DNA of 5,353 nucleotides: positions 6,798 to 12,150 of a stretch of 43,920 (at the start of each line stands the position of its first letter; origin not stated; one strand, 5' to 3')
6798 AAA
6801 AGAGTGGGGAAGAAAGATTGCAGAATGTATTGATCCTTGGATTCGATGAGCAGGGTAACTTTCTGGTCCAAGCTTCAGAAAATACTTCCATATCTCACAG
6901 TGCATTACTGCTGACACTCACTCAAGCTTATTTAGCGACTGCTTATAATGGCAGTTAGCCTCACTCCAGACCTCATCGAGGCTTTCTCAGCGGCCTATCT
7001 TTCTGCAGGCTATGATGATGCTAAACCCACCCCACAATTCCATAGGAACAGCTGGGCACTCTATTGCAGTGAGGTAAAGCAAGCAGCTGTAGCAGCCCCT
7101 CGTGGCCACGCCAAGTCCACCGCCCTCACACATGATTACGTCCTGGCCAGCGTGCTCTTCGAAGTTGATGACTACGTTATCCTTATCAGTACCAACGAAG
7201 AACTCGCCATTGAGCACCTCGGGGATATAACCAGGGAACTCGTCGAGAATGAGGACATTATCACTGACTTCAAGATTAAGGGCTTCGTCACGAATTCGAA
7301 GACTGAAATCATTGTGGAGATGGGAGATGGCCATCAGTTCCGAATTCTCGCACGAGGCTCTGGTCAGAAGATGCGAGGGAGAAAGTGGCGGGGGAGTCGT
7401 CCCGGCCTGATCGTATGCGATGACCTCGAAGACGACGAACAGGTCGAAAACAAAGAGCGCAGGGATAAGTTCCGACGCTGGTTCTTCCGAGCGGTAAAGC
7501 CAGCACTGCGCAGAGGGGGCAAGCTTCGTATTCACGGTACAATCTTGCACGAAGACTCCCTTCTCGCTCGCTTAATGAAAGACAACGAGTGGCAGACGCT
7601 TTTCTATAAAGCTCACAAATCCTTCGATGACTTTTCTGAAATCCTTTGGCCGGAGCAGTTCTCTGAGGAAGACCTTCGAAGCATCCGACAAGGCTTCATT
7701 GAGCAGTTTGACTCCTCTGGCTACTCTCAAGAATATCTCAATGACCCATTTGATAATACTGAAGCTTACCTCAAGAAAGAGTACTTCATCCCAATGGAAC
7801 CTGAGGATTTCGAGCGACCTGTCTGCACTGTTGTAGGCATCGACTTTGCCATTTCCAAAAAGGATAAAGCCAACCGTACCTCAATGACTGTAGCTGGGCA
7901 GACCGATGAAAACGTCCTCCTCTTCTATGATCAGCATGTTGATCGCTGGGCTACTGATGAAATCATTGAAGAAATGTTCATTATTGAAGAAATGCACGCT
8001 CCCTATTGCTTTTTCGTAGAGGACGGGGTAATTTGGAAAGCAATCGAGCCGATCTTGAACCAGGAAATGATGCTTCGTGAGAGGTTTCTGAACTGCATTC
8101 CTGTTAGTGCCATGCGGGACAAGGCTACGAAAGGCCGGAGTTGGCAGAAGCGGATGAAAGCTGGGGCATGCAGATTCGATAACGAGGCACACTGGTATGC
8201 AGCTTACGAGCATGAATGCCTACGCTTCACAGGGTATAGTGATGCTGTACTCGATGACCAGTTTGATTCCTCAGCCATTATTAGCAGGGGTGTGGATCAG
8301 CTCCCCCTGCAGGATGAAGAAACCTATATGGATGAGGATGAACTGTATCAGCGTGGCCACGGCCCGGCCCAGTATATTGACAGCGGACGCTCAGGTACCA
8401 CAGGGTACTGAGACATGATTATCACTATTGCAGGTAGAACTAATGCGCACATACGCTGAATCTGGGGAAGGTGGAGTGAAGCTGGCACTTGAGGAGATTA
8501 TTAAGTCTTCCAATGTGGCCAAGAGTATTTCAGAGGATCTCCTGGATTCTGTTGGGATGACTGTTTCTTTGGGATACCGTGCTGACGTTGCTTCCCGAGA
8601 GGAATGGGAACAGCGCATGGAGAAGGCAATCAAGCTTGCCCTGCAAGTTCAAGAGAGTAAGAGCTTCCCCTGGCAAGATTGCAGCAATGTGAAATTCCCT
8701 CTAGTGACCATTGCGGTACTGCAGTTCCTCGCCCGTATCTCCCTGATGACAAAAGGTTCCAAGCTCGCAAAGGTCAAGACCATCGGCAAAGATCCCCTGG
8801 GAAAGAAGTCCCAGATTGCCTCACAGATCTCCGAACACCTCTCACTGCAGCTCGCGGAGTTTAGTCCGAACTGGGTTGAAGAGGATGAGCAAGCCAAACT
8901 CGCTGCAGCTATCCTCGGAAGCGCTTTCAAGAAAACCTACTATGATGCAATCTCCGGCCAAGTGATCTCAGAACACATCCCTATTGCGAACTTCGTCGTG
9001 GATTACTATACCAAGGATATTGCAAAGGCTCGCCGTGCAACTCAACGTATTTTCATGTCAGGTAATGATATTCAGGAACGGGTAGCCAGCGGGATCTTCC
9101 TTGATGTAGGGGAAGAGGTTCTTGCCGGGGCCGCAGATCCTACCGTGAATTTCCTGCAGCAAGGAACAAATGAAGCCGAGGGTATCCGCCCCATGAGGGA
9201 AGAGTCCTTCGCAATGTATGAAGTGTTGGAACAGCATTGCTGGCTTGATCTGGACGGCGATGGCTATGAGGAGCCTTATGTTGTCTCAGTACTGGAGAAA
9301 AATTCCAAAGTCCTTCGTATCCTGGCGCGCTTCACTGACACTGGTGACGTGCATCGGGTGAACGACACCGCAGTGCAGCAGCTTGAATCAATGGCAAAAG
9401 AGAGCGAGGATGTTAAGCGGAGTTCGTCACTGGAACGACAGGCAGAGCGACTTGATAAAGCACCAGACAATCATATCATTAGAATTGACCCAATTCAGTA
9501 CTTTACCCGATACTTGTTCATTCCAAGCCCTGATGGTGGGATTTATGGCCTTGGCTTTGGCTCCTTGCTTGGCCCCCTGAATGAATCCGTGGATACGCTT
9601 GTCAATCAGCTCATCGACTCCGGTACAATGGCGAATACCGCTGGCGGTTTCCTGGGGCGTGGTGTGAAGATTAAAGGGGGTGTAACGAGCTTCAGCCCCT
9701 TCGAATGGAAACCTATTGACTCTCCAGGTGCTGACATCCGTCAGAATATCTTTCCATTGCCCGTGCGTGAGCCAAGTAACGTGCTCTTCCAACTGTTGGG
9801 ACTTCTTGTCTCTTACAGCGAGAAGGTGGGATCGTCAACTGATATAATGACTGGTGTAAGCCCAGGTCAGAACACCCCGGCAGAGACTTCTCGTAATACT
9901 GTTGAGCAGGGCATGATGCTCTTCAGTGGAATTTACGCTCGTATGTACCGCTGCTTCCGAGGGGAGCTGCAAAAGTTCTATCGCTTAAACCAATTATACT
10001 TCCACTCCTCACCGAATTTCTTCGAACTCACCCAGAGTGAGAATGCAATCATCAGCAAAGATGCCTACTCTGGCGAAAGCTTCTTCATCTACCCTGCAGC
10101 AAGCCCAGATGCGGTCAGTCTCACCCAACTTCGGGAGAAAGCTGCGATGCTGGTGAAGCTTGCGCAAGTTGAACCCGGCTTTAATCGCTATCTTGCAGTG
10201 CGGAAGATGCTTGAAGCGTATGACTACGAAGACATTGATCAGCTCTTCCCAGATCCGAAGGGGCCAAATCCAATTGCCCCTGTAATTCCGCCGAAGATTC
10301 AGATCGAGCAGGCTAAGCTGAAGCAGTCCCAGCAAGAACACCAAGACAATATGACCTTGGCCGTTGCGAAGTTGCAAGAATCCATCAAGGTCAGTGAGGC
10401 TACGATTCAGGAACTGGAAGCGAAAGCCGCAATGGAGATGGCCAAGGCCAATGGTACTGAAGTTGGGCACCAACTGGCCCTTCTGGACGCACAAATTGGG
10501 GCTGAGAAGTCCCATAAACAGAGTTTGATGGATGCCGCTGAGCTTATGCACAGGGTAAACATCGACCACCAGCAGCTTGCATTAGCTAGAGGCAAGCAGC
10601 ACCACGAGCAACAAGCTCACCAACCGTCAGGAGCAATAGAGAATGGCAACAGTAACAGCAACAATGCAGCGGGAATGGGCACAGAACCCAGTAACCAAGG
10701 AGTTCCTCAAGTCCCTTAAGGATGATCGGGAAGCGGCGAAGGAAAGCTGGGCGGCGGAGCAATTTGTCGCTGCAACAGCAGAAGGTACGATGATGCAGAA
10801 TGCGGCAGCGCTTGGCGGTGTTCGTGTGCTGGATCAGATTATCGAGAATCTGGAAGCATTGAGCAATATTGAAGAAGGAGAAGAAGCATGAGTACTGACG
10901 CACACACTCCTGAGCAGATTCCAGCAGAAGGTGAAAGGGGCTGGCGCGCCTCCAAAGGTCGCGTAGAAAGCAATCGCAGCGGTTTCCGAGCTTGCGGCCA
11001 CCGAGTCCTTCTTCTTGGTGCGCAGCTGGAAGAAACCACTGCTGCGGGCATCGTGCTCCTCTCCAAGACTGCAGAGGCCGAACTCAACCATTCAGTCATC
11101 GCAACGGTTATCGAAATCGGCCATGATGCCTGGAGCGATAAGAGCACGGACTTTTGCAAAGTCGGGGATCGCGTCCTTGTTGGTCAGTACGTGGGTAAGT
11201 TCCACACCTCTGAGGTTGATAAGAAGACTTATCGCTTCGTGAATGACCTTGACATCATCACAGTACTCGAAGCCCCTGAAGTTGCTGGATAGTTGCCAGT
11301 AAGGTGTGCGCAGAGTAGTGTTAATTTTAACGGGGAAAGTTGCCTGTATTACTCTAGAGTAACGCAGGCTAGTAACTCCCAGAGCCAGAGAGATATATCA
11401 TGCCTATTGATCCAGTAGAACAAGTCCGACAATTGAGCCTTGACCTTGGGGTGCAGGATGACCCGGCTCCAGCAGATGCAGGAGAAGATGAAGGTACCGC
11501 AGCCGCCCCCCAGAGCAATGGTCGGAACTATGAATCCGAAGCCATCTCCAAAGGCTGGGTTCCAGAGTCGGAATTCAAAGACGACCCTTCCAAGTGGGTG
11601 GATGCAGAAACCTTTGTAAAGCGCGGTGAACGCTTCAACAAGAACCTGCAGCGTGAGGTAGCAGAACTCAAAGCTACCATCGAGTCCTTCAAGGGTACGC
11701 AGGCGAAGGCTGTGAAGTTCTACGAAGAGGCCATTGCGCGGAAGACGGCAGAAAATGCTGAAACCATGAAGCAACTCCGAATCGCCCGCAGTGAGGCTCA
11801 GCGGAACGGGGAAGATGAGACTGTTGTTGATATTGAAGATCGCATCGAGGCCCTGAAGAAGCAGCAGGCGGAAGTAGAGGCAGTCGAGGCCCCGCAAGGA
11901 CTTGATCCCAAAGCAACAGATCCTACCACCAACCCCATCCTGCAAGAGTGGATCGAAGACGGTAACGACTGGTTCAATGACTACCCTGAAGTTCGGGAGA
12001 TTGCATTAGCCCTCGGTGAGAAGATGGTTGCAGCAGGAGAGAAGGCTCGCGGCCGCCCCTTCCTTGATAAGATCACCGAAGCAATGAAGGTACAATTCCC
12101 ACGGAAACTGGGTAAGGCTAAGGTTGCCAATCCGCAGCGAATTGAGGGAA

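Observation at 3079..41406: Twelve-copy, strictly intergenic 40-44 bp palindrome family (invariant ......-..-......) marks every module boundary on both arms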

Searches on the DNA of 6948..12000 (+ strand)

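Call 4: search_dna_similar(query=window:6948-12000:+, collection=phages, mode=near, max_rows=30)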
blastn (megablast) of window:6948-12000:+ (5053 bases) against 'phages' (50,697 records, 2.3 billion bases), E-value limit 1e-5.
No match.

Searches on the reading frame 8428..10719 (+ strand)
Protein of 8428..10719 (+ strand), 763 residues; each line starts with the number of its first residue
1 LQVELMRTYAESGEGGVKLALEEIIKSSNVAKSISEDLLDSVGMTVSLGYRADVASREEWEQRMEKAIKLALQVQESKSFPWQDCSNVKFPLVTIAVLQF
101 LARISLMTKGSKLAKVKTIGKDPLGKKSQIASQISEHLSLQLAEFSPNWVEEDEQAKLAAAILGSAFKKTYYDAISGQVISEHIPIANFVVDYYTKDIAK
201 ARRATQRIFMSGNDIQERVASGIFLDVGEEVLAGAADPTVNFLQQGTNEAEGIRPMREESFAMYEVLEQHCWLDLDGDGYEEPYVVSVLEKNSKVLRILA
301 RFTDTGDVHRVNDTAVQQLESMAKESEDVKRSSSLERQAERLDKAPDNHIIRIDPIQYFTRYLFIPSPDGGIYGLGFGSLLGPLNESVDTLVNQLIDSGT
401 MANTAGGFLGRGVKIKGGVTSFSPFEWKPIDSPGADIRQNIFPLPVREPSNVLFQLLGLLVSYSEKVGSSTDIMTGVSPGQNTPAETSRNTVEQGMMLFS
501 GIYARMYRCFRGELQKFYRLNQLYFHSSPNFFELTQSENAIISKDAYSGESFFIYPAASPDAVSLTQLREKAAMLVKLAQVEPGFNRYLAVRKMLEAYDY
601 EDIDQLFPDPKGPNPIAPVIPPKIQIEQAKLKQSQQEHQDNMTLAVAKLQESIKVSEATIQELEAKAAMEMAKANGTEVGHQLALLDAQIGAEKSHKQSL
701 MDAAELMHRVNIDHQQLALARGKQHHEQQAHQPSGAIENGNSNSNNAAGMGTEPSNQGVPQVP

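Call 7: search_protein_families(library=phrogs, proteins=[window:8428-10719:+])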
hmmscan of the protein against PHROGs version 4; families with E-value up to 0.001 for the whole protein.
window:8428-10719:+ (763 aa): 1 family
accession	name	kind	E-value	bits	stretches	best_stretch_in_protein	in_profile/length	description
phrog_1216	-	head and packaging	1.3e-24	87.7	2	370-732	353-700/714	portal protein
